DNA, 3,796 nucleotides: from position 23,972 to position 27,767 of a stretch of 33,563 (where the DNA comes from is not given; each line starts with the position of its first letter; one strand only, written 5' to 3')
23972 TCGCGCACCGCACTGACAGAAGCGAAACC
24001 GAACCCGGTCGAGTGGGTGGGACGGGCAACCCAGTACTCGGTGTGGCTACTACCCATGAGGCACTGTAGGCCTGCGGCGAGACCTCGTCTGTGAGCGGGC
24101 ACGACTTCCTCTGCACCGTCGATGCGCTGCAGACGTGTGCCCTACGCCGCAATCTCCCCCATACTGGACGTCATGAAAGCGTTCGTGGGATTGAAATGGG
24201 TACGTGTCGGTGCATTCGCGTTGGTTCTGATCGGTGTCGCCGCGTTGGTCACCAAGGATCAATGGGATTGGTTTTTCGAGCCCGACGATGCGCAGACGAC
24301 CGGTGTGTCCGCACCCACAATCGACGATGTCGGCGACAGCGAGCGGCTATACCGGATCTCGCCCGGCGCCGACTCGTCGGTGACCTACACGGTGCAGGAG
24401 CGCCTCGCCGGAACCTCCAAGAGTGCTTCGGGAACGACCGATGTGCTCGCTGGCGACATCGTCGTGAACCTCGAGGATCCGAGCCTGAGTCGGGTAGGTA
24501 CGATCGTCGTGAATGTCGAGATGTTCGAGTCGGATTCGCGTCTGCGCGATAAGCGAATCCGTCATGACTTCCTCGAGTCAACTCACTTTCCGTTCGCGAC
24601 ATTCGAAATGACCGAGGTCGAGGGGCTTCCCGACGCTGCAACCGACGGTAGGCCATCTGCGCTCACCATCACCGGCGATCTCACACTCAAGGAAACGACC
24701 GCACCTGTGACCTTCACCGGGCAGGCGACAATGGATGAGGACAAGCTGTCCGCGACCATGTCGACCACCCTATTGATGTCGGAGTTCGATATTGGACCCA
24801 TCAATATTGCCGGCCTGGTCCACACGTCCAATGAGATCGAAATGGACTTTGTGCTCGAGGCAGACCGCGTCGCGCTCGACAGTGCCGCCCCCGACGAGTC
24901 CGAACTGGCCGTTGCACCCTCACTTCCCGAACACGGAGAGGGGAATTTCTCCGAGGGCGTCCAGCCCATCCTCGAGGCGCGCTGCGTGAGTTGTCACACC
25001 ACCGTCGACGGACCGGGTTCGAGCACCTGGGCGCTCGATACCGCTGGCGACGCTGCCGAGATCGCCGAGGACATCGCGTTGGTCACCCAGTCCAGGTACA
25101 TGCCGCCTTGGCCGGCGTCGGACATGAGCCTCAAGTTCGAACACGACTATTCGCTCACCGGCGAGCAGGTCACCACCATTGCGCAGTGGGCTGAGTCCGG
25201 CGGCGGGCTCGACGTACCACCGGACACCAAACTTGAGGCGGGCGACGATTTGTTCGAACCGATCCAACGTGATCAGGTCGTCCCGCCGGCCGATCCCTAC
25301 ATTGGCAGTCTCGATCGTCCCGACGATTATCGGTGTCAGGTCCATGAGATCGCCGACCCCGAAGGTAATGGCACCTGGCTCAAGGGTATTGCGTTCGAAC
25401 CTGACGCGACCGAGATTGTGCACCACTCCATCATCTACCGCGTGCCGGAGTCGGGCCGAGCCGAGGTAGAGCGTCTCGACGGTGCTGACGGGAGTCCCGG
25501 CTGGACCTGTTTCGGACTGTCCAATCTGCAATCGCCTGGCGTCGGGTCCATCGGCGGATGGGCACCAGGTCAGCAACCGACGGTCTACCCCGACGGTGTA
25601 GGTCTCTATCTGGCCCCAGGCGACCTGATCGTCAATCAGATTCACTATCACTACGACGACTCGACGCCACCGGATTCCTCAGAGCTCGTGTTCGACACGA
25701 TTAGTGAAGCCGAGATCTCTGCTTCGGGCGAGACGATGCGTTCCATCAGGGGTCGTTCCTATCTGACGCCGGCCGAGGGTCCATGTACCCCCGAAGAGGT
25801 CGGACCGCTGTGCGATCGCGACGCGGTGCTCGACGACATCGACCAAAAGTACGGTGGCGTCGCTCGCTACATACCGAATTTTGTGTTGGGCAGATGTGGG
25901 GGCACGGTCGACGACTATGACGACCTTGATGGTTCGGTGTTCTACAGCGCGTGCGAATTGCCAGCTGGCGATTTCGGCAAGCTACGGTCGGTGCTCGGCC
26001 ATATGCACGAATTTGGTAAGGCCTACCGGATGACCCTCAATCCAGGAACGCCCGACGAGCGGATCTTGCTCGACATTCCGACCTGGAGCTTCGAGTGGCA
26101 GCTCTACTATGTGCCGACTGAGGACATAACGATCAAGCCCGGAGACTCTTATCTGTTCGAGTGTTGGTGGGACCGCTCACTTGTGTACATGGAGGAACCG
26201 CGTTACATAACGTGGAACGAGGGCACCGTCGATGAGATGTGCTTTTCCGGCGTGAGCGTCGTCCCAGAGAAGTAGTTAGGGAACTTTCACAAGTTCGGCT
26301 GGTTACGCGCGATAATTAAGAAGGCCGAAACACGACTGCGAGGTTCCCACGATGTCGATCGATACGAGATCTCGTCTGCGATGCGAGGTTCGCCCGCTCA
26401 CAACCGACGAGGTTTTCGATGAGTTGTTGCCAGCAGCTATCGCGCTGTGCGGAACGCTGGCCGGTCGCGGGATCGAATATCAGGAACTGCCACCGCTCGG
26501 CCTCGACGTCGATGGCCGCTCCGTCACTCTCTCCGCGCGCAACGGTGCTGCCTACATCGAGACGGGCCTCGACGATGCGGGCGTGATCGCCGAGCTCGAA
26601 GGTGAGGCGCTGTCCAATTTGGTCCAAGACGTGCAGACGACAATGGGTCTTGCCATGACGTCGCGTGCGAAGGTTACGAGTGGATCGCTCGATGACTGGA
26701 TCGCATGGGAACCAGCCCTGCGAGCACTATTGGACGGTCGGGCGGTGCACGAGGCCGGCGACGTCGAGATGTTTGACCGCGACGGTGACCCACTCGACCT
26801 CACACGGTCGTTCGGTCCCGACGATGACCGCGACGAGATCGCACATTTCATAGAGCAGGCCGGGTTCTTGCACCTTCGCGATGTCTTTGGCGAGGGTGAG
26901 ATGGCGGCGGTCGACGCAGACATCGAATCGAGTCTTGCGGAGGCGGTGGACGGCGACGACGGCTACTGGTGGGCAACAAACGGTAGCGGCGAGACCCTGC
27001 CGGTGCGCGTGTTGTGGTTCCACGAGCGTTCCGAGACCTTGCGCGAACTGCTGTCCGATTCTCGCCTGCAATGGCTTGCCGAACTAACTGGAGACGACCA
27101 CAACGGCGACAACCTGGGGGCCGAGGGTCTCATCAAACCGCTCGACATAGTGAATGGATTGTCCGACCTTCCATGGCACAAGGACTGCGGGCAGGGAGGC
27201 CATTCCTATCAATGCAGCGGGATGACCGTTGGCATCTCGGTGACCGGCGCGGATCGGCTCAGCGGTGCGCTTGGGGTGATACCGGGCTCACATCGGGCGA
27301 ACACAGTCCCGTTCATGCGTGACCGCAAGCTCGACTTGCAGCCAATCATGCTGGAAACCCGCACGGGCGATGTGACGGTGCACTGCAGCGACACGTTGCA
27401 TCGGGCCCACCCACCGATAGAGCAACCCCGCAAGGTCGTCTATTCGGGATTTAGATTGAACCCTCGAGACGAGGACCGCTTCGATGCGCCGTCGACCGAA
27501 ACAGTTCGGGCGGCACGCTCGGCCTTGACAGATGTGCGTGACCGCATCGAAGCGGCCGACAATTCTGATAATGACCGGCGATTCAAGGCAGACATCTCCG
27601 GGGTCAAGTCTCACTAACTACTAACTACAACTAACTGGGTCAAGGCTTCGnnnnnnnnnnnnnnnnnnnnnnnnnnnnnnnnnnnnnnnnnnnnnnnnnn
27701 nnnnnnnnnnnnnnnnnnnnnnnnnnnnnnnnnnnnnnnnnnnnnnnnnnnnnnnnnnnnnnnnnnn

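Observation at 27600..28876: Perfect 36-bp inverted repeat with six-frame stops brackets one reverse-oriented gene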

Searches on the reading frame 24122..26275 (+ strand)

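Call 8: search_protein_families(library=pfam, proteins=[window:24122-26275:+])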
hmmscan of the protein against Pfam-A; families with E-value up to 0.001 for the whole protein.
window:24122-26275:+ (717 aa): 2 families
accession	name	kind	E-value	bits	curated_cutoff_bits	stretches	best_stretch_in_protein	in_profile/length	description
PF04264.18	YceI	-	2.4e-21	77.1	23.7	1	77-247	1-150/150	YceI-like domain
PF01082.25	Cu2_monooxygen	-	0.0003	21.4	30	0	402-511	16-125/130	Copper type II ascorbate-dependent monooxygenase, N-terminal domain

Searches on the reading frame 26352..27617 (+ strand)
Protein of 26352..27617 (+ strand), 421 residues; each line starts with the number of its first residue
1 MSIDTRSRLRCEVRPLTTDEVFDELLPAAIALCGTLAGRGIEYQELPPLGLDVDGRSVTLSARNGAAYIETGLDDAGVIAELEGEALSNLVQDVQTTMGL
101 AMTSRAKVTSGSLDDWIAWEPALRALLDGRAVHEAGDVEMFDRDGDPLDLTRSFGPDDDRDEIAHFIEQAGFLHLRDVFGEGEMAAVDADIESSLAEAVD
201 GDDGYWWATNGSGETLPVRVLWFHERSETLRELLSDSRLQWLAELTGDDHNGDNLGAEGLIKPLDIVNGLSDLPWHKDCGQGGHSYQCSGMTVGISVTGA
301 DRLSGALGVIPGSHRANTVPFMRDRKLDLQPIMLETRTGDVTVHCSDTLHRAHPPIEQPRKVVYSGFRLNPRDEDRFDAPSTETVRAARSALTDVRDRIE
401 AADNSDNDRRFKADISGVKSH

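Call 8: search_protein_families(library=pfam, proteins=[window:26352-27617:+])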
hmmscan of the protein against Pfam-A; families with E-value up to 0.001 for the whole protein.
window:26352-27617:+ (421 aa): 1 family
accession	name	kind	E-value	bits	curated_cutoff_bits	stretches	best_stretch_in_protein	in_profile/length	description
PF05721.19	PhyH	-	2.6e-09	38.1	22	1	168-354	2-204/213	Phytanoyl-CoA dioxygenase (PhyH)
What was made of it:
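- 26352..27617 (+): PhyH-family dioxygenase gene. Its C-terminal tail and stop codon come from the left copy. Pfam PF05721 (call 8).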

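Call 18: find_homologous_proteins(query=window:26352-27617:+)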
Query window:26352-27617:+ (421 aa): 1552 proteins with E <= 0.001 among 8000 candidates; the best 120 are listed.
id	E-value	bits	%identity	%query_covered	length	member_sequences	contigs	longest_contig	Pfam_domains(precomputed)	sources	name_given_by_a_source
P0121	1.6e-279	945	99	100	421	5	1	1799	PF05721.20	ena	-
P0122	1.0e-172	593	66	98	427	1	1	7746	PF05721.20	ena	-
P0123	3.8e-172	591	65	98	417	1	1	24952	PF05721.20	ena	-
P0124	4.9e-172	591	65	98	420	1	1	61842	PF05721.20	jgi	jgi:hypothetical protein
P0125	8.2e-172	590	65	98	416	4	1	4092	PF05721.20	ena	-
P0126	2.3e-171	589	65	98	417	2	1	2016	PF05721.20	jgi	jgi:hypothetical protein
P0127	4.5e-170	584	64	98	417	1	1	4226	PF05721.20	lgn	-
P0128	3.7e-167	575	65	98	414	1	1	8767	PF05721.20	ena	-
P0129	8.4e-166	570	64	98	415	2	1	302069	PF05721.20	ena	-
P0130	9.0e-166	570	65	96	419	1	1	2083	PF05721.20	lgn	-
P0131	3.7e-165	568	64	99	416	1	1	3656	PF05721.20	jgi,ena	-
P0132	3.7e-165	568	63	98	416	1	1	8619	PF05721.20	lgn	-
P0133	1.1e-164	567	64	98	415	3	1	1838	PF05721.20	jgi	jgi:Phytanoyl-CoA dioxygenase (PhyH)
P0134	1.7e-164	566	64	98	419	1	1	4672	PF05721.20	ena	-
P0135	2.0e-164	566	64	98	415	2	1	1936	PF05721.20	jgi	jgi:hypothetical protein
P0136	3.2e-164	565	64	98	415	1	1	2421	PF05721.20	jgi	jgi:hypothetical protein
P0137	5.7e-164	564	65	96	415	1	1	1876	PF05721.20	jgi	jgi:hypothetical protein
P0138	6.1e-164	564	65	96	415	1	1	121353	PF05721.20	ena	-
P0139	7.3e-164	564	62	98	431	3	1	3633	PF05721.20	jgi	-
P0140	8.8e-164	564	64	98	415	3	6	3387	PF05721.20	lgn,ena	-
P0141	9.3e-164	564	64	98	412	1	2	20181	PF05721.20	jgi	-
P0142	1.0e-163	563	64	98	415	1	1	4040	PF05721.20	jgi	jgi:hypothetical protein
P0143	1.8e-163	563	64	96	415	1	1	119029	PF05721.20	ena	-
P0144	2.3e-163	562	64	98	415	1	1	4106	PF05721.20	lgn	-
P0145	3.5e-163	562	65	98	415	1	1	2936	PF05721.20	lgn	-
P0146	3.7e-163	562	64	98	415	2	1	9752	PF05721.20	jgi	jgi:hypothetical protein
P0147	3.9e-163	562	64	98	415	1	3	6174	PF05721.20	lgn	-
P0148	4.5e-163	561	63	98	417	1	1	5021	PF05721.20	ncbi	ncbi:MAG: phytanoyl-CoA dioxygenase family protein [Acidimicrobiales bacterium]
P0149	4.8e-163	561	63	98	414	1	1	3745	PF05721.20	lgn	-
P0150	5.4e-163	561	63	98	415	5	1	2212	PF05721.20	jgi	jgi:hypothetical protein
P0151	5.4e-163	561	61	98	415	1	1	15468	PF05721.20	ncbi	-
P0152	1.0e-162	560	64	98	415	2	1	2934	PF05721.20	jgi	jgi:Phytanoyl-CoA dioxygenase (PhyH)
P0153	1.1e-162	560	63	98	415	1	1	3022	PF05721.20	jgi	-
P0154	1.4e-162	560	63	98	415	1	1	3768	PF05721.20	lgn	-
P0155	2.2e-162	559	62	98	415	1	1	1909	PF05721.20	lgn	-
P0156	2.3e-162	559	63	98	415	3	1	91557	PF05721.20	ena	-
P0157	2.4e-162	559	62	98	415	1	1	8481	PF05721.20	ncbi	-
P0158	2.4e-162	559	64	98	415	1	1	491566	PF05721.20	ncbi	-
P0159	2.9e-162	559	63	98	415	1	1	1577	PF05721.20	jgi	jgi:hypothetical protein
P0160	3.9e-162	558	63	98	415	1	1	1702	PF05721.20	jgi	jgi:hypothetical protein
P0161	4.0e-162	558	63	98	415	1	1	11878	PF05721.20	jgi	jgi:hypothetical protein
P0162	6.1e-162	558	64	98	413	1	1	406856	PF05721.20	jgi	jgi:Phytanoyl-CoA dioxygenase (PhyH)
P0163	6.5e-162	557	63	98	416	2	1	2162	PF05721.20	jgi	jgi:hypothetical protein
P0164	1.0e-161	557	62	98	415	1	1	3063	PF05721.20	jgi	jgi:Phytanoyl-CoA dioxygenase (PhyH)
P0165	1.0e-161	557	62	98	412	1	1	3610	PF05721.20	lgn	-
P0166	1.1e-161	557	64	95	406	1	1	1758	PF05721.20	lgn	-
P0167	1.1e-161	557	62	98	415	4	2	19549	PF05721.20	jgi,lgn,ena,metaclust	metaclust:\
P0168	1.4e-161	556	63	98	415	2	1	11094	PF05721.20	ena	-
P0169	1.7e-161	556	62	98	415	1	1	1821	PF05721.20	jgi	jgi:hypothetical protein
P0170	2.0e-161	556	63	98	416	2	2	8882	PF05721.20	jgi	jgi:hypothetical protein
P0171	2.1e-161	556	63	98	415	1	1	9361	PF05721.20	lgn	-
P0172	2.6e-161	556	63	98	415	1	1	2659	PF05721.20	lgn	-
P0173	2.6e-161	555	62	95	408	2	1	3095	PF05721.20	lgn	-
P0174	3.0e-161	555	62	98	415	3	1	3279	PF05721.20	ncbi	-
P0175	3.3e-161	555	63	98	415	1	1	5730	PF05721.20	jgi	-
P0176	3.3e-161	555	63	98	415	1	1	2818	PF05721.20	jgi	jgi:hypothetical protein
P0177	3.7e-161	555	63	98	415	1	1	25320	PF05721.20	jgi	-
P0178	5.3e-161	554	62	98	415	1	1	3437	PF05721.20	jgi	jgi:hypothetical protein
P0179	5.6e-161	554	63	98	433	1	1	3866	PF05721.20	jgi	jgi:Phytanoyl-CoA dioxygenase (PhyH)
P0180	8.0e-161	554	63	98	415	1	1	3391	PF05721.20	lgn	-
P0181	9.1e-161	554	63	98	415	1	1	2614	PF05721.20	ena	-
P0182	1.2e-160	553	63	95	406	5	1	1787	PF05721.20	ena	-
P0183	1.2e-160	553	62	98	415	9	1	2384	PF05721.20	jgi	jgi:Phytanoyl-CoA dioxygenase (PhyH)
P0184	2.0e-160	553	63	95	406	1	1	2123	PF05721.20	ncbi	-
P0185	2.1e-160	552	62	98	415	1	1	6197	PF05721.20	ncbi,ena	-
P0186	2.5e-160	552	62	98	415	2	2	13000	PF05721.20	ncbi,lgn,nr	ncbi:MAG: hypothetical protein DHS20C19_20840 [Acidimicrobiales bacterium]|nr:MAG: hypothetical prot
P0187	2.5e-160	552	63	97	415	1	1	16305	PF05721.20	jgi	jgi:hypothetical protein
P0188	3.4e-160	552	63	96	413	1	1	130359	PF05721.20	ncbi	-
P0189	4.9e-160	551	62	98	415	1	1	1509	PF05721.20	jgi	-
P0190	5.0e-160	551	63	98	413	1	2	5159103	PF05721.20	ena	-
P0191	5.9e-160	551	63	98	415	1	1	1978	PF05721.20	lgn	-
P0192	7.4e-160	551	62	98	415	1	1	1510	PF05721.20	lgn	-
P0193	8.0e-160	551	61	99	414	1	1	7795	PF05721.20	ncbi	ncbi:MAG: phytanoyl-CoA dioxygenase family protein [Acidimicrobiales bacterium]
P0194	9.0e-160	550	62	98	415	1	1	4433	PF05721.20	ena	-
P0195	9.3e-160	550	62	98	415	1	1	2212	PF05721.20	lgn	-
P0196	1.3e-159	550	61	97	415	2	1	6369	PF05721.20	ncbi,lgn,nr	ncbi:MAG: phytanoyl-CoA dioxygenase family protein [Acidimicrobiia bacterium]|nr:phytanoyl-CoA dioxy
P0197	1.5e-159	550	63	96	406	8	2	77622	PF05721.20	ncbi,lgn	ncbi:MAG: hypothetical protein ACI9C1_000963 [Candidatus Aldehydirespiratoraceae bacterium]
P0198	1.9e-159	549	62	95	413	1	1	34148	PF05721.20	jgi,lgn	jgi:hypothetical protein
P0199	1.9e-159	549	62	98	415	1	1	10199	PF05721.20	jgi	jgi:hypothetical protein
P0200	2.3e-159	549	63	95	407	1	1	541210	PF05721.20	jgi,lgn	-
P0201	3.2e-159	549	63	98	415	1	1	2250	PF05721.20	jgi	jgi:Phytanoyl-CoA dioxygenase (PhyH)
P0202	3.2e-159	549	62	98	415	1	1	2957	PF05721.20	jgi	jgi:hypothetical protein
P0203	3.3e-159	549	62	98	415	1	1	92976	PF05721.20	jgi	jgi:hypothetical protein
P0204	4.0e-159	548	61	98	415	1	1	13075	PF05721.20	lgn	-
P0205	4.0e-159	548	62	98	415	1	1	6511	PF05721.20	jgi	jgi:hypothetical protein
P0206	4.1e-159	548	64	96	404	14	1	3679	PF05721.20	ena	-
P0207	4.4e-159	548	61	98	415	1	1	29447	PF05721.20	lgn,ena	-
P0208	5.7e-159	548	62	98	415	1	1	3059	PF05721.20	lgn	-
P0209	5.8e-159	548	62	98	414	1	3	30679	PF05721.20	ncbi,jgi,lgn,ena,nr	ncbi:MAG: phytanoyl-CoA dioxygenase family protein [Acidimicrobiia bacterium]|nr:phytanoyl-CoA dioxy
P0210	5.8e-159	548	62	98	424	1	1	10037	PF05721.20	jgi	jgi:hypothetical protein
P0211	7.2e-159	547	63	93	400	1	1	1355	PF05721.20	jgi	jgi:hypothetical protein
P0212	7.5e-159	547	62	95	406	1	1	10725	PF05721.20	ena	-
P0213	7.8e-159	547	61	98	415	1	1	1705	PF05721.20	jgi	jgi:hypothetical protein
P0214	8.3e-159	547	62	98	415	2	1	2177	PF05721.20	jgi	jgi:hypothetical protein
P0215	1.1e-158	547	61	98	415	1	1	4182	PF05721.20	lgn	-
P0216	1.2e-158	547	62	98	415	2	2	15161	PF05721.20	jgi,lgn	jgi:hypothetical protein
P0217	1.3e-158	547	61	98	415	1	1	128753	PF05721.20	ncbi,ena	-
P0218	1.3e-158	547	62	98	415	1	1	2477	PF05721.20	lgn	-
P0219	1.5e-158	546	63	95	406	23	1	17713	PF05721.20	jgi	-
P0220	1.6e-158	546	62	98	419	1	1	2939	PF05721.20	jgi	jgi:hypothetical protein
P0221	2.2e-158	546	60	99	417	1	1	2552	PF05721.20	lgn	-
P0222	2.7e-158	546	61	98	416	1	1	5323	PF05721.20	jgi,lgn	jgi:hypothetical protein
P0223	2.7e-158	546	62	98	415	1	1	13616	PF05721.20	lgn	-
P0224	2.9e-158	545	62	98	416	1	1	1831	PF05721.20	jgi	jgi:hypothetical protein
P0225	3.5e-158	545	62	98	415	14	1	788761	PF05721.20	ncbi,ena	-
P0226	3.6e-158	545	62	98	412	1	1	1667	PF05721.20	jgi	jgi:hypothetical protein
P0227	3.9e-158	545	63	98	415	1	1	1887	PF05721.20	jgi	jgi:hypothetical protein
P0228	5.2e-158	545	62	98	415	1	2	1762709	PF05721.20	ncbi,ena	-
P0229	5.9e-158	544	63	98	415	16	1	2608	PF05721.20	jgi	jgi:hypothetical protein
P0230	6.0e-158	544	62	98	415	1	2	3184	PF05721.20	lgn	-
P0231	6.2e-158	544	61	98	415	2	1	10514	PF05721.20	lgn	-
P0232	6.2e-158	544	63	98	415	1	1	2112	PF05721.20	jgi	-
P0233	6.3e-158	544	62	98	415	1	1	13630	PF05721.20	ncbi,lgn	ncbi:MAG: phytanoyl-CoA dioxygenase family protein [Actinomycetota bacterium]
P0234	7.4e-158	544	61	98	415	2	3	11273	PF05721.20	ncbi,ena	-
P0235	9.9e-158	544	62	91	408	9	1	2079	PF05721.20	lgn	-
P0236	1.1e-157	543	61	98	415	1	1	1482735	PF05721.20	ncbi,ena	-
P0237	1.2e-157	543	63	98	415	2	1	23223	PF05721.20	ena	-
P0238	1.3e-157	543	61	98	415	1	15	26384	PF05721.20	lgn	-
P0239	1.4e-157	543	62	98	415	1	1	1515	PF05721.20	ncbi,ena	-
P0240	1.5e-157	543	63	95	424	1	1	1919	PF05721.20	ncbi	-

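Call 23: find_encoding_contigs(protein=P0121, flank=6000, max_places=5)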
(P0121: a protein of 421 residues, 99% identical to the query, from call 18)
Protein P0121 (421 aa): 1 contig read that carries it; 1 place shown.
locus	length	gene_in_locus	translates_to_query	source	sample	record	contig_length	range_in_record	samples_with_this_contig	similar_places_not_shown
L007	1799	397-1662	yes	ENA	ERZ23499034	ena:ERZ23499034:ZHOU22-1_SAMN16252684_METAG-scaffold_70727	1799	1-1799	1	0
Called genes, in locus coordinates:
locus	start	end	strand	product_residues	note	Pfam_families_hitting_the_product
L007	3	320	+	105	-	?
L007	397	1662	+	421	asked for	PF05721:PhyH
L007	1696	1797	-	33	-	?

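Call 25: find_encoding_contigs(protein=P0123, flank=6000, max_places=2)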
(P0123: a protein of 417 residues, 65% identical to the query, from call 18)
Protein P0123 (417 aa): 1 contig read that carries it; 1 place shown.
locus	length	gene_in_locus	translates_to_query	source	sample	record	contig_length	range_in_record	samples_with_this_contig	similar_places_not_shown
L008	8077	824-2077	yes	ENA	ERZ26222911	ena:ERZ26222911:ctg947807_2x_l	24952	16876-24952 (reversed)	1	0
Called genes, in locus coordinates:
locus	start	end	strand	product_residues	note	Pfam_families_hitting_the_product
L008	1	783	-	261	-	?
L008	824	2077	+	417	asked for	PF05721:PhyH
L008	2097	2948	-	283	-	-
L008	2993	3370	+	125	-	PF22636:FlK, PF03061:4HBT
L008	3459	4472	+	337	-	PF02720:DUF222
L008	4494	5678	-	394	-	PF00817:IMS, PF11798:IMS_HHH, PF11799:IMS_C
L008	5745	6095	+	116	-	PF00903:Glyoxalase, PF13669:Glyoxalase_4, PF18029:Glyoxalase_6, PF22677:Ble-like_N (faint)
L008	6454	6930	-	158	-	-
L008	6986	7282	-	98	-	PF00216:Bac_DNA_binding, PF18291:HU-HIG (weak)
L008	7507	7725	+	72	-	-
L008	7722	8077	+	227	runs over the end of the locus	PF11014:DUF2852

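Call 26: find_encoding_contigs(protein=P0124, flank=6000, max_places=2)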
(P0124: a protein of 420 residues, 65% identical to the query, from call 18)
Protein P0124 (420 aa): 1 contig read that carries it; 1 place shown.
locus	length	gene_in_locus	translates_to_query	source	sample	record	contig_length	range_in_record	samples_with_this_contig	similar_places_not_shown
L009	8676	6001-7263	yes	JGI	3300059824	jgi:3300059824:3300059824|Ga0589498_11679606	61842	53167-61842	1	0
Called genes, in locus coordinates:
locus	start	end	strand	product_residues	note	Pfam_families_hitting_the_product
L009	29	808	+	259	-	PF00106:adh_short, PF08659:KR, PF13561:adh_short_C2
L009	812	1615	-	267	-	PF00106:adh_short, PF08659:KR, PF13561:adh_short_C2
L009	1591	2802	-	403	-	PF02771:Acyl-CoA_dh_N, PF02770:Acyl-CoA_dh_M, PF00441:Acyl-CoA_dh_1 (weak)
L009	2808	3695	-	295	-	PF06314:ADC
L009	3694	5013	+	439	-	PF04248:NTP_transf_9, PF13622:4HBT_3, PF20789:4HBT_3C, PF02551:Acyl_CoA_thio (weak)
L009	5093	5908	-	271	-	PF00293:NUDIX (faint)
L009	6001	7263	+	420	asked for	PF05721:PhyH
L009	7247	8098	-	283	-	-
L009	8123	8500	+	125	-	PF22636:FlK, PF03061:4HBT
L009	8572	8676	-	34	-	?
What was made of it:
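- Tried and rejected: The neighbourhoods of PhyH homologues at 65% identity (L008, L009) show no synteny (calls 25, 26).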
